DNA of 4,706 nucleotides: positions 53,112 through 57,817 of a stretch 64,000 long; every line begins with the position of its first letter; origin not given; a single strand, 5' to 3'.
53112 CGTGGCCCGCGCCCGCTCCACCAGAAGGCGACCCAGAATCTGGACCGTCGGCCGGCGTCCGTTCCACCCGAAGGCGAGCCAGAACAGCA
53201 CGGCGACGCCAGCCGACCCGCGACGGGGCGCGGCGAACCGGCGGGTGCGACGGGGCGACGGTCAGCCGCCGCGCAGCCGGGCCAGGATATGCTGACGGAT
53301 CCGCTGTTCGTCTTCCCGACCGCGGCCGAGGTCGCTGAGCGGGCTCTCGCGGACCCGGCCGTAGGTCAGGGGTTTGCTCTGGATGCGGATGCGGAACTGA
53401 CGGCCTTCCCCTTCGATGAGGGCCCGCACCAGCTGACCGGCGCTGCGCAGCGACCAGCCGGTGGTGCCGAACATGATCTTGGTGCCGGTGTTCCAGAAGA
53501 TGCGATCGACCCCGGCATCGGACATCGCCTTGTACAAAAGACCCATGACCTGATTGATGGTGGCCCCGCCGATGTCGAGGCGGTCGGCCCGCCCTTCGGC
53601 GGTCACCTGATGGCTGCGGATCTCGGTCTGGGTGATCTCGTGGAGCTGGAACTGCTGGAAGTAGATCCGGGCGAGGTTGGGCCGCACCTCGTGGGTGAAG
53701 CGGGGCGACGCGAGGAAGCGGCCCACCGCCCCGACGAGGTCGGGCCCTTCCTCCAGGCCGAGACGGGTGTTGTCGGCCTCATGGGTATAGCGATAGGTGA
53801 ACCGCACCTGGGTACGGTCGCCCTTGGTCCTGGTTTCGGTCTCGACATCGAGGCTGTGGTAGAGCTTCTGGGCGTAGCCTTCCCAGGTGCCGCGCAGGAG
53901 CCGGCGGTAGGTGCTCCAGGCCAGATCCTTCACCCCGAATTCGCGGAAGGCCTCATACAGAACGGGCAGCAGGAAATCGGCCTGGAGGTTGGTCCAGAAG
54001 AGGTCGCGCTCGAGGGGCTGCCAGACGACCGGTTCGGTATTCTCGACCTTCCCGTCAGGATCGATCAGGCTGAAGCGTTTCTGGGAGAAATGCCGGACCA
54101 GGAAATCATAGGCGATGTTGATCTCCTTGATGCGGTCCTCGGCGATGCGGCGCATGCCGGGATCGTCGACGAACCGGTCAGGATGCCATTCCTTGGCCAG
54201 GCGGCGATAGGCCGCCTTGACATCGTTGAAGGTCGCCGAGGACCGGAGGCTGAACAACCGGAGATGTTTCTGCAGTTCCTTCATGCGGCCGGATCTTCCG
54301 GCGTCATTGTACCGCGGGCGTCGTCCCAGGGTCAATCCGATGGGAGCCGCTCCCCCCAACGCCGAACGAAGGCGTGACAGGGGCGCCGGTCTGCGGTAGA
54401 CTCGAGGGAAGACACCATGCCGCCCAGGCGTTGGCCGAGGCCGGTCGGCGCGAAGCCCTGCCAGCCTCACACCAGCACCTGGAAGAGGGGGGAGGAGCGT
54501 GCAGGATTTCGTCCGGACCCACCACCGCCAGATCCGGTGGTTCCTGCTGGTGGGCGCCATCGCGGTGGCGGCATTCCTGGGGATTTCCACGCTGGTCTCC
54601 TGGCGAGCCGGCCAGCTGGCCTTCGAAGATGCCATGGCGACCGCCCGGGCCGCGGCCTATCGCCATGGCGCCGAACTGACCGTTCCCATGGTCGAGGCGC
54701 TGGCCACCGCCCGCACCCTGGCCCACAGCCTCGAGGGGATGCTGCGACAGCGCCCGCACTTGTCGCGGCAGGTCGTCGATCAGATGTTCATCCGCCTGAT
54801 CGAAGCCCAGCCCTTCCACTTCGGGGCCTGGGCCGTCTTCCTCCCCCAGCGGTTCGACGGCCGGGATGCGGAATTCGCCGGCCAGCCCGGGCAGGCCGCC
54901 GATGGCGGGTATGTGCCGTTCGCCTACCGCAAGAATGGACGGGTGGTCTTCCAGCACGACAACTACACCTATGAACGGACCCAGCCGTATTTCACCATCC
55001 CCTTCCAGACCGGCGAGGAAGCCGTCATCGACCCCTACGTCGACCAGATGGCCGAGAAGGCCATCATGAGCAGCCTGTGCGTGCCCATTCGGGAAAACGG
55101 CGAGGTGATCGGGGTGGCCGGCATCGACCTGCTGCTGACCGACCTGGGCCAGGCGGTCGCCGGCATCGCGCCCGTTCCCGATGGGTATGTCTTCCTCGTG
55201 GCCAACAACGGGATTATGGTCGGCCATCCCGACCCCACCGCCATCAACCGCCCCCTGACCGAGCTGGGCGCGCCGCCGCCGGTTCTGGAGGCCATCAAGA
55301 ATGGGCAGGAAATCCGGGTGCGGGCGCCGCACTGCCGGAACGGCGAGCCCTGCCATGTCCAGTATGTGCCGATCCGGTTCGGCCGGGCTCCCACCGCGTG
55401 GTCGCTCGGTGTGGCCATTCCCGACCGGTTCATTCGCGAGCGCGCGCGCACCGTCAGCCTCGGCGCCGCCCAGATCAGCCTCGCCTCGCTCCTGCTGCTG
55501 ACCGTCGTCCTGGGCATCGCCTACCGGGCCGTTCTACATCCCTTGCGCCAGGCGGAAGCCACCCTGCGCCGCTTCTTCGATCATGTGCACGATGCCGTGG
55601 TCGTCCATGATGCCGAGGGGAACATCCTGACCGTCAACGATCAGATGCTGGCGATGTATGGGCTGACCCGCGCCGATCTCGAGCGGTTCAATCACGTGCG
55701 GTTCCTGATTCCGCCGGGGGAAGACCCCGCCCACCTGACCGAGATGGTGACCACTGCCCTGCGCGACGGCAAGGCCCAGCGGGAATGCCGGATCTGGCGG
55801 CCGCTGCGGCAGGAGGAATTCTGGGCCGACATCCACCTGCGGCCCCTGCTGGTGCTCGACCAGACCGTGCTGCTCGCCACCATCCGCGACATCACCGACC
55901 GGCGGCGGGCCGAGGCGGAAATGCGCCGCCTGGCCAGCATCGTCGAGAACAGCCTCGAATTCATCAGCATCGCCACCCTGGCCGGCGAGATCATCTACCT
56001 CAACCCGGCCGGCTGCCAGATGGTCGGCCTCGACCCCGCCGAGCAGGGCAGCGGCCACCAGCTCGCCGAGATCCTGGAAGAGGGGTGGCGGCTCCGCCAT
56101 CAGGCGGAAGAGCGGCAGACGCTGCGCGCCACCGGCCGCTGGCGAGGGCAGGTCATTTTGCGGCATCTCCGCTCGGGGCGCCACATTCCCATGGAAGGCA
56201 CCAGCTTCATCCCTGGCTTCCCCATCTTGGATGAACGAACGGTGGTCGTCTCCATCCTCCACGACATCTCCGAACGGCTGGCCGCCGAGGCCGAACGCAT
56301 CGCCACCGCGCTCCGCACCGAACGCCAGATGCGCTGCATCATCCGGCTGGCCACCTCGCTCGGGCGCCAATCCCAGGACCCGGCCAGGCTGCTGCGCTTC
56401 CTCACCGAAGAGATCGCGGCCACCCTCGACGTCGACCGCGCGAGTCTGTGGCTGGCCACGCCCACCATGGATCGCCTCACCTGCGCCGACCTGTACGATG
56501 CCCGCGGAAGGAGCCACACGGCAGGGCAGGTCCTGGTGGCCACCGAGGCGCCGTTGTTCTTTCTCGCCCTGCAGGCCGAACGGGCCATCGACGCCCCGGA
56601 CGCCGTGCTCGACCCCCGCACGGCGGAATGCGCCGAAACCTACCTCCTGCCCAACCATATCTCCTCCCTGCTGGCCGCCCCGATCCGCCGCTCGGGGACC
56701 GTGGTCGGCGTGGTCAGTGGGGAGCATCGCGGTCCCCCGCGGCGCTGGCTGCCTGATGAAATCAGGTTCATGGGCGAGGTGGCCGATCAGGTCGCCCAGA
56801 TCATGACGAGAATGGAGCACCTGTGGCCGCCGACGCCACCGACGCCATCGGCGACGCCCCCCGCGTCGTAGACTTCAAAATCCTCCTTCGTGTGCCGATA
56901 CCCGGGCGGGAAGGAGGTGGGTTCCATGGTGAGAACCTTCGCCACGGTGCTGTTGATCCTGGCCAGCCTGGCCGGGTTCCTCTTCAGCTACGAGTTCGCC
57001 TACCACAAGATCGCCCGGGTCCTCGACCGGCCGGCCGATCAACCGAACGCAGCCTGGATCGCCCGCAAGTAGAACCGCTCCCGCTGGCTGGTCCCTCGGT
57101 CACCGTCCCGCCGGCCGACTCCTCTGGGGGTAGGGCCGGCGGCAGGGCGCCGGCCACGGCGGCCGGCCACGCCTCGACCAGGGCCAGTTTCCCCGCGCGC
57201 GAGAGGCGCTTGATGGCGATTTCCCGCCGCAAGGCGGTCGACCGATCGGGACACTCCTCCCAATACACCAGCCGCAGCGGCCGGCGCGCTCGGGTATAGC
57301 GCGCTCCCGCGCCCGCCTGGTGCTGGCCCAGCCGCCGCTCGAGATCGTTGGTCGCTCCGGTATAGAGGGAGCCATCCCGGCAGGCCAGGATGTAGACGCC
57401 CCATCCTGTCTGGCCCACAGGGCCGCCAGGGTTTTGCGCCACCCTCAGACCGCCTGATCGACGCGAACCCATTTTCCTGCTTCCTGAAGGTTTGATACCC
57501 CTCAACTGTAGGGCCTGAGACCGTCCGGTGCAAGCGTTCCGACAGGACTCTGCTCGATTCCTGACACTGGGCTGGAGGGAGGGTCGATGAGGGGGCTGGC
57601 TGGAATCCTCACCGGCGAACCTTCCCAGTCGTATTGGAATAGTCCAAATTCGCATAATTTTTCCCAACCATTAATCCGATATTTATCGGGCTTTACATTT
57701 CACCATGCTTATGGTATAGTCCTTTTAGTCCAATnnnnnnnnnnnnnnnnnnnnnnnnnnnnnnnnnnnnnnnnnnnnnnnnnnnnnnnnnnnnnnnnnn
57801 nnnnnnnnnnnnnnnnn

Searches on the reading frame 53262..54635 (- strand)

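Call 3: search_protein_families(library=pfam, proteins=[window:53262-54635:-], max_evalue=0.01)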
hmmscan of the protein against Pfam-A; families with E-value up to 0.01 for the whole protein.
window:53262-54635:- (457 aa): 1 family
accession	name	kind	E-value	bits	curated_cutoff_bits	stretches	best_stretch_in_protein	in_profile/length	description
PF00226.36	DnaJ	-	4.3e-09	36.8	27.8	1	129-181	7-55/63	DnaJ domain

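Call 4: search_protein_families(library=ncbifam, proteins=[window:53262-54635:-], max_evalue=0.01)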
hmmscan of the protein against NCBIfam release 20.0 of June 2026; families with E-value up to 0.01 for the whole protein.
window:53262-54635:- (457 aa): 17 families
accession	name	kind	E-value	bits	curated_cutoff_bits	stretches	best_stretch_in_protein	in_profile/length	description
TIGR02349.1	DnaJ_bact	equivalog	7.9e-09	35.3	377.2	1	131-181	9-55/354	molecular chaperone DnaJ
NF006948.0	PRK09430.1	equivalog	3.5e-08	33.4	162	1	114-181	192-262/267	co-chaperone DjlA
NF050028.1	CldAdptActJ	equivalog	1.2e-07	32.1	150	1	123-186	3-67/93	cold adaptation protein ActJcold adaptation protein ActJ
NF008035.0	PRK10767.1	subfamily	1.4e-07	30.9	338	1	129-181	11-59/374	molecular chaperone DnaJ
NF010874.0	PRK14281.1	equivalog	2e-06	27.2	619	1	129-188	10-65/397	chaperone protein DnaJ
NF010871.0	PRK14278.1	equivalog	4.6e-06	25.7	502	1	128-181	9-57/378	molecular chaperone DnaJ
NF037946.1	terminal_TopJ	equivalog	6.6e-06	24.9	300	1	133-179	16-57/810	terminal organelle assembly protein TopJ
NF010872.0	PRK14279.1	equivalog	1.7e-05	24.1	556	1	130-186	17-69/394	molecular chaperone DnaJ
NF010894.0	PRK14301.1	equivalog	5.6e-05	22.3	548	1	132-182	14-60/373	chaperone protein DnaJ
NF010892.0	PRK14299.1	equivalog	6.6e-05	22.3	392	1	130-180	12-57/291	chaperone protein DnaJ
TIGR03835.1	termin_org_DnaJ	equivalog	0.00013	20.5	512.25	1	131-181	11-56/871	terminal organelle assembly protein TopJ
NF001420.0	PRK00294.1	equivalog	0.00018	21.6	169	1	124-187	6-72/173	co-chaperone HscB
NF010885.0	PRK14292.1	equivalog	0.00024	20.2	585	1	127-180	7-55/371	chaperone protein DnaJ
NF007618.0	PRK10266.1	equivalog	0.00026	20.6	403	1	120-180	2-57/306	curved DNA-binding protein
NF006502.0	PRK08937.3-2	equivalog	0.0043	16.6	259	1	121-186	202-268/275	adenylosuccinate lyase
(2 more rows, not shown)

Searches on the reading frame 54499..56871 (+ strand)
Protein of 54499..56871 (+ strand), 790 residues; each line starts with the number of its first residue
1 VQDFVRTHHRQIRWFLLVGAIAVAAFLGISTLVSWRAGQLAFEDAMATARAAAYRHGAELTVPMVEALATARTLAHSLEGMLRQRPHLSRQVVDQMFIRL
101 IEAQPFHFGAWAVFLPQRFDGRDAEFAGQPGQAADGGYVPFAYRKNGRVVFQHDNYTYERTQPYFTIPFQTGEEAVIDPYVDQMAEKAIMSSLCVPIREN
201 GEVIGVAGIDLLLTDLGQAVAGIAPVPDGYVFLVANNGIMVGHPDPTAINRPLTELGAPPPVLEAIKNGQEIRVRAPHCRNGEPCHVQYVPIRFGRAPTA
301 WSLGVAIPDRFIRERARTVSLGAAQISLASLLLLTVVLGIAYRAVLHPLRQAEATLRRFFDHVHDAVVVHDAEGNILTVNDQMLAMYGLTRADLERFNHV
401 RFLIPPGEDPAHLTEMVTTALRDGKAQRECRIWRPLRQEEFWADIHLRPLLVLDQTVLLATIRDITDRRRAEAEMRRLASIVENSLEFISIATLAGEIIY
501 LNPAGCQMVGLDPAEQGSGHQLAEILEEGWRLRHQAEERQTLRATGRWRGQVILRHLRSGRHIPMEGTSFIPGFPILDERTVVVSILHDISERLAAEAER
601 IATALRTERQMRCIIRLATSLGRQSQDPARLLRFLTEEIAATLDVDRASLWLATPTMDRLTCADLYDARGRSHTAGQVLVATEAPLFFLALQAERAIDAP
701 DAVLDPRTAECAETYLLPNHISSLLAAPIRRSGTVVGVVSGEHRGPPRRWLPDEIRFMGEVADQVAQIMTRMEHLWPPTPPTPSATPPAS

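Call 3: search_protein_families(library=pfam, proteins=[window:54499-56871:+], max_evalue=0.01)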
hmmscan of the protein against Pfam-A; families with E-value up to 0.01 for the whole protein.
window:54499-56871:+ (790 aa): 12 families
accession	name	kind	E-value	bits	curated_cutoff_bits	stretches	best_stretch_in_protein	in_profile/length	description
PF01590.32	GAF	-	5.5e-21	75.9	22.4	1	627-767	1-131/133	GAF domain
PF00989.32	PAS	-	5.1e-18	65.6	22.6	2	356-465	3-113/113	PAS fold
PF13426.13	PAS_9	-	2.6e-17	63.4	27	2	365-467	2-103/103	PAS domain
PF13188.13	PAS_8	-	2.7e-14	52.9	21.8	2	355-404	2-54/65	PAS domain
PF02743.24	dCache_1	-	5e-13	49.6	45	1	143-260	74-195/240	Cache domain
PF08448.16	PAS_4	-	5.6e-13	49.5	23.1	2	360-470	1-110/110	PAS fold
PF22673.2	MCP-like_PDC_1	-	1.2e-11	45.5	27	1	107-217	15-112/113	Methyl-accepting chemotaxis protein-like, first PDC sensor domain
PF13185.12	GAF_2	-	5.7e-10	40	28.6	1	626-769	2-135/136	GAF domain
PF13492.12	GAF_3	-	1.7e-05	25.7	27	1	628-767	2-125/129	GAF domain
PF12860.13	PAS_7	-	1.9e-05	25.2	27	1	360-472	1-114/115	PAS fold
PF08447.18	PAS_3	-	5.4e-05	23.8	25.6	0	377-449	2-74/89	PAS fold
PF17203.10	sCache_3_2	-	0.0016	19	28.4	0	218-268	48-89/140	Single cache domain 3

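Call 4: search_protein_families(library=ncbifam, proteins=[window:54499-56871:+], max_evalue=0.01)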
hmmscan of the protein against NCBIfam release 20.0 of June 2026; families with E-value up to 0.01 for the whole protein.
window:54499-56871:+ (790 aa): 11 families
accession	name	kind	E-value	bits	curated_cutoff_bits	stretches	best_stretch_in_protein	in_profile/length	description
TIGR00229.1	sensory_box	domain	1.9e-30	105.6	22.9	2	351-474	2-125/126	PAS domain S-box protein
NF052573.1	HisKinEspAMyxo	equivalog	1.3e-14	53.3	1400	1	460-556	238-333/755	serine histidine kinase EspA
NF046020.1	HisKinCckABruc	equivalog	1.2e-08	33.3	1000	1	346-526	78-270/868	cell cycle histidine kinase CckA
NF008468.0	PRK11360.1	equivalog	9.7e-08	30.8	646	1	350-478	264-390/616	two-component system sensor histidine kinase AtoS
NF047874.1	MASE3_PAS_HK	subfamily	1.6e-07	30.5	560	1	349-480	260-390/655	MASE3 domain-containing sensor histidine kinase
NF046044.1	PnpS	equivalog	0.00016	20.8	400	1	348-473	49-168/390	two-component system histidine kinase PnpS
NF008467.0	PRK11359.1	equivalog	0.0003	18.9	857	1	366-592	25-250/800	oxygen-sensing cyclic-di-GMP phosphodiesterase DosP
NF045675.1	PhdiestaseDibA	equivalog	0.00052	18.5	980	0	455-556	56-157/623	phosphodiesterase DibA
TIGR02040.1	PpsR-CrtJ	equivalog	0.0019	17.3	275.4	1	349-526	128-302/442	transcriptional regulator PpsR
NF041847.1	transduc_aer2_vibrio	equivalog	0.0023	16.2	1200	1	463-505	279-321/804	aerotaxis transducer Aer2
TIGR02966.1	phoR_proteo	equivalog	0.0044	16.1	334.2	0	352-477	4-115/333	phosphate regulon sensor histidine kinase PhoR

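Call 70: search_protein_families(library=padloc, proteins=[window:54499-56871:+], max_evalue=0.001)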
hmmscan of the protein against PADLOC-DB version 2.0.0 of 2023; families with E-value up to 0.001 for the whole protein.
window:54499-56871:+ (790 aa): 0 families

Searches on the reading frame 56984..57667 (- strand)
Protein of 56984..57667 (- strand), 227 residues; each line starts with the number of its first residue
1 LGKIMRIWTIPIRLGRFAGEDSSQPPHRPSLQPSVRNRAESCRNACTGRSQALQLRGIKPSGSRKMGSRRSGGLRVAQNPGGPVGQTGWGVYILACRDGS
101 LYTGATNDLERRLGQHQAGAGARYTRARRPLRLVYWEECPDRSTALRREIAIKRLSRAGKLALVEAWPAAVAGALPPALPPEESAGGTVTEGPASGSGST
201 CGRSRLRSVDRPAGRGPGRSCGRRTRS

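Call 75: search_protein_families(library=pfam, proteins=[window:56984-57667:-], max_evalue=0.001)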
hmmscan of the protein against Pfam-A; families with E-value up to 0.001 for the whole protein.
window:56984-57667:- (227 aa): 1 family
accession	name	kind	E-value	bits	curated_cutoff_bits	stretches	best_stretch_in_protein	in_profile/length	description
PF01541.30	GIY-YIG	-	1.6e-21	76.8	22.6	1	89-158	2-74/78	GIY-YIG catalytic domain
